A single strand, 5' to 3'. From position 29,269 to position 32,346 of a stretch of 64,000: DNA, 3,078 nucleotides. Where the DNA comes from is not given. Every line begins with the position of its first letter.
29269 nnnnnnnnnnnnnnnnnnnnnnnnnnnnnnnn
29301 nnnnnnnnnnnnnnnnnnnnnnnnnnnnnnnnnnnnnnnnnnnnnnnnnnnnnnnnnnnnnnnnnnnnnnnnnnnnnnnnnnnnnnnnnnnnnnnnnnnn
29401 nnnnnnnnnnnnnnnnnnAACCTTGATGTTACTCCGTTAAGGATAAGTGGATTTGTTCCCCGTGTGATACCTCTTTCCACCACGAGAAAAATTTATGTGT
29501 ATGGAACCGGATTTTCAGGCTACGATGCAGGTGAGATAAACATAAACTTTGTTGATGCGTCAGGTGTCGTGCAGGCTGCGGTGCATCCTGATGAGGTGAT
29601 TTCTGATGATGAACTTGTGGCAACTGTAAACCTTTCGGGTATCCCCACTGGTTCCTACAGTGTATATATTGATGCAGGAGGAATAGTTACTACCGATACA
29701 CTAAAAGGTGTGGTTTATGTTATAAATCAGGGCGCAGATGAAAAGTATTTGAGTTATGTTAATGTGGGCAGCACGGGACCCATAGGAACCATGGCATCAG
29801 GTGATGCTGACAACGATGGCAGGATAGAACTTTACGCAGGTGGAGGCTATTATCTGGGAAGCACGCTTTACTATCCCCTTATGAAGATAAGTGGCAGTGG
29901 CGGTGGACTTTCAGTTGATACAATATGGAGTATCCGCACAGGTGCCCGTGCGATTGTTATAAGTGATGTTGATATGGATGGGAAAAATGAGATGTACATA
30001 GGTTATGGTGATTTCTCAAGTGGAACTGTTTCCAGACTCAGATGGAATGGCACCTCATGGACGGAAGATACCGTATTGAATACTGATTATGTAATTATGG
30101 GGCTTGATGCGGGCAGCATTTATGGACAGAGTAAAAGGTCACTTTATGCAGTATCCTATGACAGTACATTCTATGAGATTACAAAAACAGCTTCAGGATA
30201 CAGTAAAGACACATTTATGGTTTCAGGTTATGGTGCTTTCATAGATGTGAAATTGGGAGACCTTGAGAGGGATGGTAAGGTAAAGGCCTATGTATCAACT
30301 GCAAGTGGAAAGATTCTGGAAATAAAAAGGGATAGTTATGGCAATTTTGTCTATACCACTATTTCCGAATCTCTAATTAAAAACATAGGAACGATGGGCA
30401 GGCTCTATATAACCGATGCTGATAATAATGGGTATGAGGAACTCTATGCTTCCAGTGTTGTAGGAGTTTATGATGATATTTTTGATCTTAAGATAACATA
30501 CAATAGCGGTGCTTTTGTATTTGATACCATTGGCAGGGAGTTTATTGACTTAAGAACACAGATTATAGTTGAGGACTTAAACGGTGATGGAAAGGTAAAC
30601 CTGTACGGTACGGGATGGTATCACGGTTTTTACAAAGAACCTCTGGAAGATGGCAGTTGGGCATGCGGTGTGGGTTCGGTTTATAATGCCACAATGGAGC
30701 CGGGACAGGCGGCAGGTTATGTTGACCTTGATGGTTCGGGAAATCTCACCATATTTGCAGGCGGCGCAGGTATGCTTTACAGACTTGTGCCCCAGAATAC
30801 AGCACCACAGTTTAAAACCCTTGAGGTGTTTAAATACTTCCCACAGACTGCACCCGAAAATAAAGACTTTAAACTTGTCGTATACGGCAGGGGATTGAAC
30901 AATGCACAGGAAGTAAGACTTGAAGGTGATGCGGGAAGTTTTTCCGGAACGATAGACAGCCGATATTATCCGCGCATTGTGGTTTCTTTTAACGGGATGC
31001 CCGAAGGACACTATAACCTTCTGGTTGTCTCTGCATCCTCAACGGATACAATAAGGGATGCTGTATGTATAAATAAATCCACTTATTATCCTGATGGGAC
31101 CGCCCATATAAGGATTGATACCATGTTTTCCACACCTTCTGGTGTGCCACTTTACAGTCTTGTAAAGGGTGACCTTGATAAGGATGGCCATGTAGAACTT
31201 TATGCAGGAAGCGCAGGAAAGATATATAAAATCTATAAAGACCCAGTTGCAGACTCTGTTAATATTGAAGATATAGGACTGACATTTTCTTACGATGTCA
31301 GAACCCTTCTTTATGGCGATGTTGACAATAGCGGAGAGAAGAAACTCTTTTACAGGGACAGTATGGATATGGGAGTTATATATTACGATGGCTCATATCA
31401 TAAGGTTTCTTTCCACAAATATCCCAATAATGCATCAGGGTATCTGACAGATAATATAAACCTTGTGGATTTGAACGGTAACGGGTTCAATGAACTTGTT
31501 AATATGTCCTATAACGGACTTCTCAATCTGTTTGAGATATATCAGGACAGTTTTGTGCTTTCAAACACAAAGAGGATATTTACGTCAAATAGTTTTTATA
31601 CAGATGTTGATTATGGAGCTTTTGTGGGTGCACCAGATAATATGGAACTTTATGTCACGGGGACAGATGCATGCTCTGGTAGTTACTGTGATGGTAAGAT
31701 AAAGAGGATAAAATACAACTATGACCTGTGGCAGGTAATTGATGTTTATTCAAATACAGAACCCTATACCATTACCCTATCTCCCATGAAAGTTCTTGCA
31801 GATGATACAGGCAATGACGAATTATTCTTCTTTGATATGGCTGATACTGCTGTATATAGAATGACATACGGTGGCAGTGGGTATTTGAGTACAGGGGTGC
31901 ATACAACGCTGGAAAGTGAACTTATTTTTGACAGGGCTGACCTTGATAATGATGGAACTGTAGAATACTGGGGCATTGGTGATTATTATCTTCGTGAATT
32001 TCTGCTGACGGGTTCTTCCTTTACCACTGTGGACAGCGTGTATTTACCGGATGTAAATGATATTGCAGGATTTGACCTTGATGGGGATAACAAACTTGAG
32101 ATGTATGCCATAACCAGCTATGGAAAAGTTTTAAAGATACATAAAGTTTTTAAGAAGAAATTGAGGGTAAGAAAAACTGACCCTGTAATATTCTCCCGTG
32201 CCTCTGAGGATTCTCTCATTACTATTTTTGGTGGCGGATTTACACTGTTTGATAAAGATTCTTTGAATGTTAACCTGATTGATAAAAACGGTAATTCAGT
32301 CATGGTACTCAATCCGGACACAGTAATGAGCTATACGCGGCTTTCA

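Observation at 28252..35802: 2516-aa secreted protein organised as four consecutive integrin-alpha-like modules (IPT/TIG-like domain plus about six FG-GAP repeats each)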

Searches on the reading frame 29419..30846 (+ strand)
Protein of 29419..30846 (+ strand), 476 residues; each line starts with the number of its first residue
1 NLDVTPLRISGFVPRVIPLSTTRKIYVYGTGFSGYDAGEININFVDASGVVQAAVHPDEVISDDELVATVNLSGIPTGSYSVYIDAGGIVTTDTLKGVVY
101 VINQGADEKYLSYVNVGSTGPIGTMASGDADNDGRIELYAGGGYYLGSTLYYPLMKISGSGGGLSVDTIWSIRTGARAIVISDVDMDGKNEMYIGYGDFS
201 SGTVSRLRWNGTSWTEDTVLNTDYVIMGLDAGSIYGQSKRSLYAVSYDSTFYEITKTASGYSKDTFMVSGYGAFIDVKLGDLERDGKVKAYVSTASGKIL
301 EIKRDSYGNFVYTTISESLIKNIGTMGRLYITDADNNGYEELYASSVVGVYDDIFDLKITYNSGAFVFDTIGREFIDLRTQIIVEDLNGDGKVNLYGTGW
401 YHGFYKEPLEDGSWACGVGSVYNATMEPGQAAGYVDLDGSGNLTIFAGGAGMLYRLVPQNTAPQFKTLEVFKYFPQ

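Call 24: find_homologous_proteins(query=A2, max_evalue=0.00001)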
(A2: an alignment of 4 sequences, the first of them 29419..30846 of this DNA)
Query A2 (4 sequences) (476 aa, profile of the alignment): 31 proteins with E <= 0.00001 among 8000 candidates.
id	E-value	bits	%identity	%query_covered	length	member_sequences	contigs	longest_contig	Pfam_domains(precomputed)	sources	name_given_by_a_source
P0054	5.1e-18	83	24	46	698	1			PF01839.30,PF12256.15,PF16743.11,PF14779.13,PF13517.13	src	-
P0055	9.7e-14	69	29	24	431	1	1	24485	PF01839.30,PF25292.1,PF15907.12,PF13517.13,PF14783.13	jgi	jgi:hypothetical protein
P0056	1.8e-13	68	25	49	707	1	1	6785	PF01839.30,PF13517.13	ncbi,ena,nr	ncbi:MAG TPA: VCBS repeat-containing protein [Candidatus Thermoplasmatota archaeon]|nr:VCBS repeat-c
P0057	1.7e-12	65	21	47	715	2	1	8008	PF01839.30,PF10531.16,PF16743.11,PF13517.13,PF02563.22,PF22461.3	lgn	-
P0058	5.2e-11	60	23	45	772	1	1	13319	PF01839.30,PF12256.15,PF23727.2,PF16743.11,PF15907.12,PF13517.13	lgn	-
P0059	7.0e-11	59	25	25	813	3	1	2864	PF22073.3,PF01839.30,PF12256.15,PF15780.12,PF13517.13,PF22544.3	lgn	-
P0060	7.9e-11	59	41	7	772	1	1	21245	PF01839.30,PF13517.13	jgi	jgi:hypothetical protein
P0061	9.6e-11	59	18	36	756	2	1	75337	PF01839.30,PF12256.15,PF13517.13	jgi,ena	-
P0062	1.3e-10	59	23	36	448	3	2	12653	PF01839.30,PF14779.13,PF13517.13,PF03793.25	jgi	jgi:hypothetical protein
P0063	2.1e-10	58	30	24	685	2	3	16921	PF01839.30,PF14779.13,PF13517.13,PF18962.8,PF14783.13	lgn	-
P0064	6.1e-10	56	27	27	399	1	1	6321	PF01839.30,PF15907.12,PF13517.13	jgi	jgi:hypothetical protein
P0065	9.9e-10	56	22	46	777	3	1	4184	PF01839.30,PF16743.11,PF13517.13,PF21955.1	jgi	-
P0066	1.2e-9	55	-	-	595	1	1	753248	PF01839.30,PF03160.21,PF13517.13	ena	-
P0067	2.5e-9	54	23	57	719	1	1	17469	PF01839.30,PF01833.31,PF13517.13,PF18962.8,PF20144.6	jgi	jgi:hypothetical protein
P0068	5.2e-9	53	24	34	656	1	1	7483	PF01839.30,PF12256.15,PF16743.11,PF00404.25,PF13517.13,PF16640.12,PF13202.13,PF00036.39,PF21955.1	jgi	jgi:hypothetical protein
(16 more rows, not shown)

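Call 37: search_protein_representatives(alignment_id=A2)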
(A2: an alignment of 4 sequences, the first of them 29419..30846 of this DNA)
Query: 4 sequences, 472 profile positions. Proteins with E-value up to 0.001 (for the whole library): 38384; up to 1e-10: 8393; up to 1e-30: 270. The best 150 are listed.
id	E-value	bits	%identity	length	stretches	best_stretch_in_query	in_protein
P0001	0.0e+00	2295.5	-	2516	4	1-472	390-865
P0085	1.6e-153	528.1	-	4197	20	11-454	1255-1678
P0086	5.5e-133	460.3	-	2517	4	5-468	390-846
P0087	2.6e-96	339.4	-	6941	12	116-454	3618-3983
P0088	4.1e-95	335.4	-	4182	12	127-458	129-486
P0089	1.5e-90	320.5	-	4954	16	115-443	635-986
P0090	1.4e-85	304.0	-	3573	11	159-459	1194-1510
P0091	6.1e-77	275.5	-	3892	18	120-243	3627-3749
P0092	7.1e-77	275.3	-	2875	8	120-409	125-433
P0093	3.6e-75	269.7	-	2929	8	120-397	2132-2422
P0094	1.5e-74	267.7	-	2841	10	115-356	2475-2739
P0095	2.8e-73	263.5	-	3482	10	125-403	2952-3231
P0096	1.6e-72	261.0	-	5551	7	103-448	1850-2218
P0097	8.4e-72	258.6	-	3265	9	119-354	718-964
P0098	7.7e-71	255.4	-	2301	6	121-449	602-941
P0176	5.8e-44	166.8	-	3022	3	3-447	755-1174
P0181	1.5e-42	162.2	-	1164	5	13-404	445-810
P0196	3.3e-40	154.4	-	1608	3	58-454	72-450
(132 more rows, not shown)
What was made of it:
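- Tried and rejected: The exhaustive HMMER job was needed to see the poly-propeller relatives (call 37).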

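Call 66: search_protein_families(library=pfam, proteins=[P0086, P0196, P0181, P0176], max_evalue=0.001)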
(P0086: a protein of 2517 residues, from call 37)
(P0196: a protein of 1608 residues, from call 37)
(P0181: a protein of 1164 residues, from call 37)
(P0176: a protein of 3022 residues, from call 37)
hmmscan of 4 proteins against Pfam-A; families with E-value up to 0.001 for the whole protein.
P0086 (2517 aa): 3 families
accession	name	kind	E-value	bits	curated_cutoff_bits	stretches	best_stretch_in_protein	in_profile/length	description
PF13517.12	FG-GAP_3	-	1.2e-47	160.8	26.9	6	1451-1512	1-60/61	FG-GAP-like repeat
PF23743.1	Beta-prop_BBS7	-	2.3e-09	37.4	27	0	1045-1097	212-264/299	BBS7 beta-propeller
PF01839.29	FG-GAP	-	4e-06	27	22.1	0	1497-1517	4-24/37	FG-GAP repeat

P0196 (1608 aa): 6 families
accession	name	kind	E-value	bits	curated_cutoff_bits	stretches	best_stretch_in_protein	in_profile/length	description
PF13517.12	FG-GAP_3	-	2.3e-18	67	26.9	2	188-245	1-60/61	FG-GAP-like repeat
PF22544.2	HYDIN_VesB_CFA65-like_Ig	-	8.7e-12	45.6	25.5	2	456-553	1-98/100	HYDIN/CFA65/VesB-like, Ig-like domain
PF07610.17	DUF1573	-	1.1e-08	35.4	26.1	0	993-1084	1-90/98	Protein of unknown function (DUF1573)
PF13363.11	BetaGal_dom3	-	9.4e-08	32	27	0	724-757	37-69/75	Beta-galactosidase, domain 3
PF22073.2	Cep192_D4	-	2.3e-05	25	35.5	0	992-1093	3-111/112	Cep192 domain 4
PF19077.6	Big_13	-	0.00015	22.6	27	0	1115-1189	26-102/102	Bacterial Ig-like domain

P0181 (1164 aa): 6 families
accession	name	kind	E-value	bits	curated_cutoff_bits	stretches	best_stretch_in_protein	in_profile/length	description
PF13517.12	FG-GAP_3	-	1.4e-28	99.7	26.9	7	696-753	1-60/61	FG-GAP-like repeat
PF12505.14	DUF3712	-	1.2e-06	29.3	24.1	0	136-180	45-88/125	Protein of unknown function (DUF3712)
PF18962.6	Por_Secre_tail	-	8.5e-06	26.4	27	1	1107-1163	20-75/75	Secretion system C-terminal sorting domain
PF22544.2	HYDIN_VesB_CFA65-like_Ig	-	8.8e-06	26.3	25.5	1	868-960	5-98/100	HYDIN/CFA65/VesB-like, Ig-like domain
PF15780.11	ASH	-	0.00015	22.3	27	1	872-951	13-92/98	Abnormal spindle-like microcephaly-assoc'd, ASPM-SPD-2-Hydin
PF22073.2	Cep192_D4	-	0.00027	21.5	35.5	1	868-963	6-109/112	Cep192 domain 4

P0176 (3022 aa): 7 families
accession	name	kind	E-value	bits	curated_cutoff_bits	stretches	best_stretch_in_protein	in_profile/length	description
PF13517.12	FG-GAP_3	-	1.5e-36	125.2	26.9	6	874-931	1-60/61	FG-GAP-like repeat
PF00041.27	fn3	-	3e-33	114.3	25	3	1511-1599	2-68/84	Fibronectin type III domain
PF00932.25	LTD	-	6e-13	49.6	34.3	1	1749-1859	6-107/109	Lamin Tail Domain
PF16656.11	Pur_ac_phosph_N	-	3e-11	44.2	30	1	1935-2017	13-83/93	Purple acid Phosphatase, N-terminal domain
PF10179.15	NDNF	-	2e-10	41.2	27.3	0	1992-2023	86-117/127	Neuron-derived neurotrophic factor, first Fn(III) domain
PF00753.33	Lactamase_B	-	5.2e-05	23.7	22.7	0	2297-2382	3-75/196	Metallo-beta-lactamase superfamily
PF13570.13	Beta-prop_ACSF4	-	0.00064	19.7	133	0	928-1040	62-164/329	Beta-alanine-activating enzyme, beta-propeller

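Call 80: find_encoding_contigs(protein=P0086, flank=10000, max_places=3)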
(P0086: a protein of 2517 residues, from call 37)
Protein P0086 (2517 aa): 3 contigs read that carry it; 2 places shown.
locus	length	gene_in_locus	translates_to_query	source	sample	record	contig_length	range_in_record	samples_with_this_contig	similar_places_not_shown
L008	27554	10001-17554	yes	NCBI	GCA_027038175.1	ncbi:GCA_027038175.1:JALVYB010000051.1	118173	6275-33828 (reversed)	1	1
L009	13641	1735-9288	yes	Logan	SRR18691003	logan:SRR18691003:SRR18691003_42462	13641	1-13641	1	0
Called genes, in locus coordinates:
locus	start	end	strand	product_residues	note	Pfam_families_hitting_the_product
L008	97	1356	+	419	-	PF00330:Aconitase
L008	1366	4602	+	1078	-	PF00211:Guanylate_cyc (faint), PF13191:AAA_16, PF00515:TPR_1 (faint), PF13374:TPR_10 (faint), PF13424:TPR_12 (faint)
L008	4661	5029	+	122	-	-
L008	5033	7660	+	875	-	PF00133:tRNA-synt_1, PF09334:tRNA-synt_1g, PF13603:tRNA-synt_1_2 (faint), PF08264:Anticodon_1, PF10458:Val_tRNA-synt_C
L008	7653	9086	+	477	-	PF01425:Amidase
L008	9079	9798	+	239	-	PF01008:IF-2B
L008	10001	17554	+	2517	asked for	PF01839:FG-GAP (faint), PF23743:Beta-prop_BBS7 (faint), PF13517:FG-GAP_3 (weak)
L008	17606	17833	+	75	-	-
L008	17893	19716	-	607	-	PF00498:FHA, PF16697:Yop-YscD_cpl, PF01590:GAF, PF13185:GAF_2, PF00158:Sigma54_activat, PF14532:Sigma54_activ_2, PF07728:AAA_5, PF25601:AAA_lid_14, +3 more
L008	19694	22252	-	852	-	PF00069:Pkinase, PF01163:RIO1 (faint), PF01636:APH (faint), PF03109:ABC1 (weak), PF07714:PK_Tyr_Ser-Thr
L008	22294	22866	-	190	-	PF01121:CoaE, PF13238:AAA_18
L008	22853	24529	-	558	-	PF23914:TPR_CcmH_CycH (faint), PF25062:ARM_TT21_N (faint), PF13432:TPR_16 (faint), PF13424:TPR_12 (faint), PF14559:TPR_19 (faint), PF13428:TPR_14 (faint), PF07719:TPR_2 (weak), PF13181:TPR_8 (weak), +2 more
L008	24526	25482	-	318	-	-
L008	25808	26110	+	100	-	PF03330:DPBB_1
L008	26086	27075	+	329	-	PF13480:Acetyltransf_6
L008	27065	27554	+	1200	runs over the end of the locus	PF00515:TPR_1 (faint), PF13181:TPR_8 (faint), PF13401:AAA_22 (faint), PF12862:ANAPC5 (faint), PF07719:TPR_2 (faint), PF13176:TPR_7 (faint), PF13424:TPR_12, PF13424:TPR_12, +3 more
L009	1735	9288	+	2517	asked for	PF01839:FG-GAP (faint), PF23743:Beta-prop_BBS7 (faint), PF13517:FG-GAP_3 (weak)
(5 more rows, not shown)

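Call 92: search_protein_families(library=pfam, proteins=[P0067], max_evalue=0.00001)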
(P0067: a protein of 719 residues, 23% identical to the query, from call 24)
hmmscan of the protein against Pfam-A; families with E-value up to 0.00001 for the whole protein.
P0067 (719 aa): 4 families
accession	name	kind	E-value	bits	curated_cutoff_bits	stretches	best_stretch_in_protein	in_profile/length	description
PF13517.12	FG-GAP_3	-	2.4e-69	230.2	26.9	6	149-210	1-60/61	FG-GAP-like repeat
PF01839.29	FG-GAP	-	9.1e-31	105.7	22.1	0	192-219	1-34/37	FG-GAP repeat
PF01833.30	TIG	-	2.4e-21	75.9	20.9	3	380-455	1-83/84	IPT/TIG domain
PF20144.5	TIG_SUH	-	4.2e-06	27.3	24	0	479-521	15-57/94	TIG domain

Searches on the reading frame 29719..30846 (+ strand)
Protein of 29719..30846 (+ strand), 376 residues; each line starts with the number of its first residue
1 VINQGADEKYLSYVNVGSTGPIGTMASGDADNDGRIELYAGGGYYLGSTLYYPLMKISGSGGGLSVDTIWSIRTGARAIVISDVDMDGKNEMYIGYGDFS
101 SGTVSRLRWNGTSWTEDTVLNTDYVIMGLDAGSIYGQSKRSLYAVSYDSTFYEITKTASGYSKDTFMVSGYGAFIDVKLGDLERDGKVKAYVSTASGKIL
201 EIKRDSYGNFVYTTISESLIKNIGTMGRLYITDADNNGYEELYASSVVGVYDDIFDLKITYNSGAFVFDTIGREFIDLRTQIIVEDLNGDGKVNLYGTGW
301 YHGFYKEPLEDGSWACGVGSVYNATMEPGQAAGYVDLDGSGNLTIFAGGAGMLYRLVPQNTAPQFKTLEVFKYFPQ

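Call 9: search_protein_families(library=pfam, proteins=[window:29719-30846:+], max_evalue=1)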
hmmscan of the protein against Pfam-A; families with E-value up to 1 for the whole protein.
window:29719-30846:+ (376 aa): 3 families
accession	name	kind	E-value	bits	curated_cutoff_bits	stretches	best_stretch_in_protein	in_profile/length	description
PF13517.12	FG-GAP_3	-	3.8e-09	37.5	26.9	1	83-132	1-49/61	FG-GAP-like repeat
PF15907.11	Itfg2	-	0.00022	21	27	1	74-119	73-115/330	Integrin-alpha FG-GAP repeat-containing protein 2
PF01839.29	FG-GAP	-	0.0013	19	22.1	1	77-104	3-34/37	FG-GAP repeat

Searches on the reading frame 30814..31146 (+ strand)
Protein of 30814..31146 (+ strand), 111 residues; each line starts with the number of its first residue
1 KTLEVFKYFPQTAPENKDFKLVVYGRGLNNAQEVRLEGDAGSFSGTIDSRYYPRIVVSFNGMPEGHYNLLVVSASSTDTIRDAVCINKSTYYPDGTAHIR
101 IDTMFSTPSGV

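Call 9: search_protein_families(library=pfam, proteins=[window:30814-31146:+], max_evalue=1)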
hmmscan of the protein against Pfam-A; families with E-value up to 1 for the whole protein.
window:30814-31146:+ (111 aa): 0 families
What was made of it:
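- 30823..31086 (+): T2: Ig-like domain, aa 858-945. No Pfam hit on its own (call 9).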

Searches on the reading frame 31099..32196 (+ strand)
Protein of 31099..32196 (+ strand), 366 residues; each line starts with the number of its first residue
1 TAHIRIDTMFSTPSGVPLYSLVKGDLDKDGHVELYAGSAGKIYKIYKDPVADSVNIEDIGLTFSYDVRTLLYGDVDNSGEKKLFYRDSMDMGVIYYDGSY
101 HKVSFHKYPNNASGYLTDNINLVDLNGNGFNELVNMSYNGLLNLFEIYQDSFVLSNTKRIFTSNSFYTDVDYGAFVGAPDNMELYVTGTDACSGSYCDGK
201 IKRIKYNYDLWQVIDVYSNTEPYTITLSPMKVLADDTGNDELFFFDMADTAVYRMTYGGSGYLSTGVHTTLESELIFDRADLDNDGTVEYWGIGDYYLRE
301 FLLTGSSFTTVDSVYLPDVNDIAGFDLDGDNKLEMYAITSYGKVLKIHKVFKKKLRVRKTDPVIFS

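Call 9: search_protein_families(library=pfam, proteins=[window:31099-32196:+], max_evalue=1)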
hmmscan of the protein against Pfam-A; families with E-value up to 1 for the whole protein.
window:31099-32196:+ (366 aa): 6 families
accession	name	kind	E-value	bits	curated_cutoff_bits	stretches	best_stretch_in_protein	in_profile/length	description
PF13517.12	FG-GAP_3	-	2.1e-06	28.7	26.9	2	281-336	1-60/61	FG-GAP-like repeat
PF01839.29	FG-GAP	-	0.00027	21.2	22.1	1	19-41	3-33/37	FG-GAP repeat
PF00036.39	EF-hand_1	-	0.027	14.5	25.4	1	276-290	5-19/29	EF hand domain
PF13670.12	PepSY_2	-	0.083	13.3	24.3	0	25-51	49-76/83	Peptidase propeptide and YPEB domain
PF13202.12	EF-hand_5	-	0.097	12.6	25.9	1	276-288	4-16/25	EF hand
PF13499.12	EF-hand_7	-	0.12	13.2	30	0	266-290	34-59/67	EF-hand domain pair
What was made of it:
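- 31114..32151 (+): P2: FG-GAP/VCBS propeller 2, aa 955-1300. This is the hypervariable, recombinant cassette. FG-GAP_3 28.7 bits (call 9).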
